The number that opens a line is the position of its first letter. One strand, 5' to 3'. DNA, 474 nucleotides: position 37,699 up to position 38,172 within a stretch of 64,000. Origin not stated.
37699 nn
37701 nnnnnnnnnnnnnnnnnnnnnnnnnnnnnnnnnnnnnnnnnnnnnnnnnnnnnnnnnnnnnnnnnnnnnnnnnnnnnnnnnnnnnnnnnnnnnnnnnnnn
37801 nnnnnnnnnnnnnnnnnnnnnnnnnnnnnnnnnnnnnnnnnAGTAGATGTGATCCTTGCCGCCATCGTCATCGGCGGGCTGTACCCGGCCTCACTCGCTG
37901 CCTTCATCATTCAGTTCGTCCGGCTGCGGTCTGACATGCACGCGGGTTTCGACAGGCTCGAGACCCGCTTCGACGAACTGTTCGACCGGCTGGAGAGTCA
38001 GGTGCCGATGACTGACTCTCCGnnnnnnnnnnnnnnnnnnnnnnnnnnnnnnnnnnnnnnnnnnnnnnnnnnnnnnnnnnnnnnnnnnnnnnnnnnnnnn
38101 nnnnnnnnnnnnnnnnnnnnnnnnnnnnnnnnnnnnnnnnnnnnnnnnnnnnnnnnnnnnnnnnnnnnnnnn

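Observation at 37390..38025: Locus 1 of a small membrane-anchored coiled-coil protein family: two tandem paralogs behind an AT-rich tract, one with a 21-bp x 6.5 in-frame repeat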

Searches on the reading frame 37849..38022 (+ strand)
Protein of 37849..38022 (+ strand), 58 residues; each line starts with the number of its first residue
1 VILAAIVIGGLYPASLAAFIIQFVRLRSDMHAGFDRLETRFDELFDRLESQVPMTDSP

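Call 9: search_protein_families(library=pfam, max_evalue=1, proteins=[window:37849-38022:+])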
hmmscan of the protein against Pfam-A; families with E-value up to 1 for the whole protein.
window:37849-38022:+ (58 aa): 2 families
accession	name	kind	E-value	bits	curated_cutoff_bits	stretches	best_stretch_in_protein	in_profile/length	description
PF25392.1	MS_channel_TM1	-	0.0098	16.3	27.1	1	2-45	5-48/79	Mechanosensitive ion channel, transmembrane helix 1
PF22276.1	SlmA-like_C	-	0.069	13.6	27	1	34-52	37-55/117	Tetracyclin repressor-like, C-terminal domain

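Call 10: search_protein_families(library=ncbifam, max_evalue=1, proteins=[window:37849-38022:+])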
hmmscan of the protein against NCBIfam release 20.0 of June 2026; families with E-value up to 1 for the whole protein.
window:37849-38022:+ (58 aa): 0 families

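Call 11: search_protein_families(library=phrogs, max_evalue=1, proteins=[window:37849-38022:+])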
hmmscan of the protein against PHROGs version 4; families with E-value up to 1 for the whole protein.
window:37849-38022:+ (58 aa): 2 families
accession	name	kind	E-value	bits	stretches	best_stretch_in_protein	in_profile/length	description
phrog_6701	-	unknown function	0.1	13.3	1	22-49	61-113/169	-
phrog_4955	-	unknown function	0.15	13.2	1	5-26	45-66/87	-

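Call 44: search_protein_families(library=pfam, max_evalue=0.01, proteins=[P0136, P0139, P0142, P0154, P0157, P0163, P0168, P0169, P0170, P0160])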
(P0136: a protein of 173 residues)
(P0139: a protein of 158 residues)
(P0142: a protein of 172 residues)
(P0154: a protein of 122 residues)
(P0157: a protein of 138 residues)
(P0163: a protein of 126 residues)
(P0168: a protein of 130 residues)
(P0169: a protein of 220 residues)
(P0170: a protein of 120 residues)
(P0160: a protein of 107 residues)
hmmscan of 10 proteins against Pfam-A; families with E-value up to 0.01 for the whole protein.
P0136 (173 aa): 0 families

P0139 (158 aa): 0 families

P0142 (172 aa): 0 families

P0154 (122 aa): 6 families
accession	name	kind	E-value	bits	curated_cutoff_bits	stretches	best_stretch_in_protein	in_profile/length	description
PF23991.1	DUF7310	-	5.2e-08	33.7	40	0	70-92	35-57/83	Coiled-coil region of unknown function (DUF7310)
PF04513.17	Baculo_PEP_C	-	0.00016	22.2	38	0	59-113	25-79/140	Baculovirus polyhedron envelope protein, PEP, C terminus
PF16526.10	CLZ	-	0.00017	22.3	26.7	0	72-97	24-49/71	C-terminal leucine zipper domain of cyclic nucleotide-gated channels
PF06825.17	HSBP1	-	0.0024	18.1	28.6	0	58-93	13-48/51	Heat shock factor binding protein 1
PF16326.10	ABC_tran_CTD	-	0.0052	17.4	32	0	72-111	8-48/69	ABC transporter C-terminal domain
PF05531.17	NPV_P10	-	0.0078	17.1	29.8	0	54-94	11-57/75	Nucleopolyhedrovirus P10 protein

P0157 (138 aa): 3 families
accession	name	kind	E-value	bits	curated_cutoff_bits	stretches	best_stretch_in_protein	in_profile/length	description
PF01442.23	Apolipoprotein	-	7.6e-05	22.9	90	1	43-136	79-170/190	Apolipoprotein A1/A4/E domain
PF07439.16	DUF1515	-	0.0014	19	22.2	1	33-81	4-51/113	Protein of unknown function (DUF1515)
PF18142.6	SLATT_fungal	-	0.0057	17.2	26.5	1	31-105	46-119/121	SMODS and SLOG-associating 2TM effector domain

P0163 (126 aa): 9 families
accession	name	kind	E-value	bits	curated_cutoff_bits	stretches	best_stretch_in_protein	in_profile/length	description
PF23991.1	DUF7310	-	2.3e-08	34.9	40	1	36-93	26-83/83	Coiled-coil region of unknown function (DUF7310)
PF16526.10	CLZ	-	9.7e-07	29.5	26.7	1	35-72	19-56/71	C-terminal leucine zipper domain of cyclic nucleotide-gated channels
PF02346.21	Vac_Fusion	-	2.8e-05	24.1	24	1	49-85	2-38/56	Chordopoxvirus multifunctional envelope protein A27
PF10779.14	XhlA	-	0.0002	21.9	34.7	0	36-69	7-40/67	Haemolysin XhlA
PF00261.25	Tropomyosin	-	0.0018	18.2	38.6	1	37-92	10-65/242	Tropomyosin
PF05377.16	FlaC_arch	-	0.0019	19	27.8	0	41-79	1-39/55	Flagella accessory protein C (FlaC)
PF02183.23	HALZ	-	0.0043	17.6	28.1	0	30-69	2-41/43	Homeobox associated leucine zipper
PF04102.17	SlyX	-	0.0049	17.9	30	1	45-93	1-49/67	SlyX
PF06825.17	HSBP1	-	0.0094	16.2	28.6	0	37-61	24-48/51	Heat shock factor binding protein 1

P0168 (130 aa): 0 families

P0169 (220 aa): 13 families
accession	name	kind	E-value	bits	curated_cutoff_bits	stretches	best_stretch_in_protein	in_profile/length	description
PF02601.20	Exonuc_VII_L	-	9.1e-05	22.5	35.9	1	34-194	120-246/315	Exonuclease VII, large subunit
PF09534.15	Trp_oprn_chp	-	0.00037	20.8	29.6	1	2-118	54-164/180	Tryptophan-associated transmembrane protein (Trp_oprn_chp)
PF01442.23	Apolipoprotein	-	0.0012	19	90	0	98-194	86-176/190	Apolipoprotein A1/A4/E domain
PF06160.17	EzrA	-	0.0013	17.6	39.6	1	91-195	166-271/557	Septation ring formation regulator, EzrA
PF20667.3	Sec10_N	-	0.0014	19.1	27.4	0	135-195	8-68/118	Exocyst complex component Sec10, N-terminal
PF09763.15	Sec3_CC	-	0.0022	18.2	27.1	0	96-166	2-71/133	Exocyst complex component Sec3, coiled-coil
PF16526.10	CLZ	-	0.0025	18.6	26.7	0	108-165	17-70/71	C-terminal leucine zipper domain of cyclic nucleotide-gated channels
PF10444.14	Nbl1_Borealin_N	-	0.0027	17.8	24.4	0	154-180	11-37/57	Nbl1 / Borealin N terminal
PF07889.17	DUF1664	-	0.0034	17.8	34.6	0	114-191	47-123/124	Protein of unknown function (DUF1664)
PF09728.14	Taxilin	-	0.0034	17.1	30.3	1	97-188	103-191/302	Myosin-like coiled-coil protein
PF03938.19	OmpH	-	0.0066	17.1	32.4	0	105-196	16-104/141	Outer membrane protein (OmpH-like)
PF03763.18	Remorin_C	-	0.0068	16.6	29.7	0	92-138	19-65/107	Remorin, C-terminal region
PF10241.14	KxDL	-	0.0084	16.8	27.2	0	111-145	19-53/86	Uncharacterized conserved protein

P0170 (120 aa): 9 families
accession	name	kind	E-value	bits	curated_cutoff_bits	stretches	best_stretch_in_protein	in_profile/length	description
PF14712.11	Snapin_Pallidin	-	0.00035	21.4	29.6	1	26-99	18-89/89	Snapin/Pallidin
PF20570.3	DUF6779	-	0.00046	21.2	28.1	1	17-101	11-93/108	Domain of unknown function (DUF6779)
PF01519.22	DUF16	-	0.0006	20.7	40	1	33-100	46-104/104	Protein of unknown function DUF16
PF01442.23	Apolipoprotein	-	0.00063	19.9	90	1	35-101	73-140/190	Apolipoprotein A1/A4/E domain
PF24073.1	DUF7365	-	0.001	19.6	27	1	9-98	8-97/101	Coiled-coil region of unknown function (DUF7365)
PF02601.20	Exonuc_VII_L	-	0.0012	18.9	35.9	1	4-102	131-221/315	Exonuclease VII, large subunit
PF08702.15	Fib_alpha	-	0.0019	18.8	29.9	1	29-110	46-126/143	Fibrinogen alpha/beta chain family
PF01991.23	vATP-synt_E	-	0.0033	17.3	24.2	1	29-101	22-91/199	ATP synthase (E/31 kDa) subunit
PF10241.14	KxDL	-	0.0053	17.5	27.2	0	42-108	12-77/86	Uncharacterized conserved protein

P0160 (107 aa): 5 families
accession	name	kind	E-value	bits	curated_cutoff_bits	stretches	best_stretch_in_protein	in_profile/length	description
PF07798.16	CCDC90-like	-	6.5e-06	26.5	33.5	1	30-84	84-138/175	Coiled-coil domain-containing protein 90-like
PF13801.11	Metal_resist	-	4.2e-05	24.2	29.2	1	15-87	6-81/125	Heavy-metal resistance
PF07889.17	DUF1664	-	0.00027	21.4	34.6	1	20-88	14-82/124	Protein of unknown function (DUF1664)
PF01442.23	Apolipoprotein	-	0.0004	20.6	90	1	32-81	33-82/190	Apolipoprotein A1/A4/E domain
PF04513.17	Baculo_PEP_C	-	0.0074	16.8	38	1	29-88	49-101/140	Baculovirus polyhedron envelope protein, PEP, C terminus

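Call 65: search_protein_families(library=padloc, max_evalue=1, proteins=[window:37849-38022:+])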
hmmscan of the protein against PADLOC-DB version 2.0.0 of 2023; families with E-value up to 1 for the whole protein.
window:37849-38022:+ (58 aa): 0 families
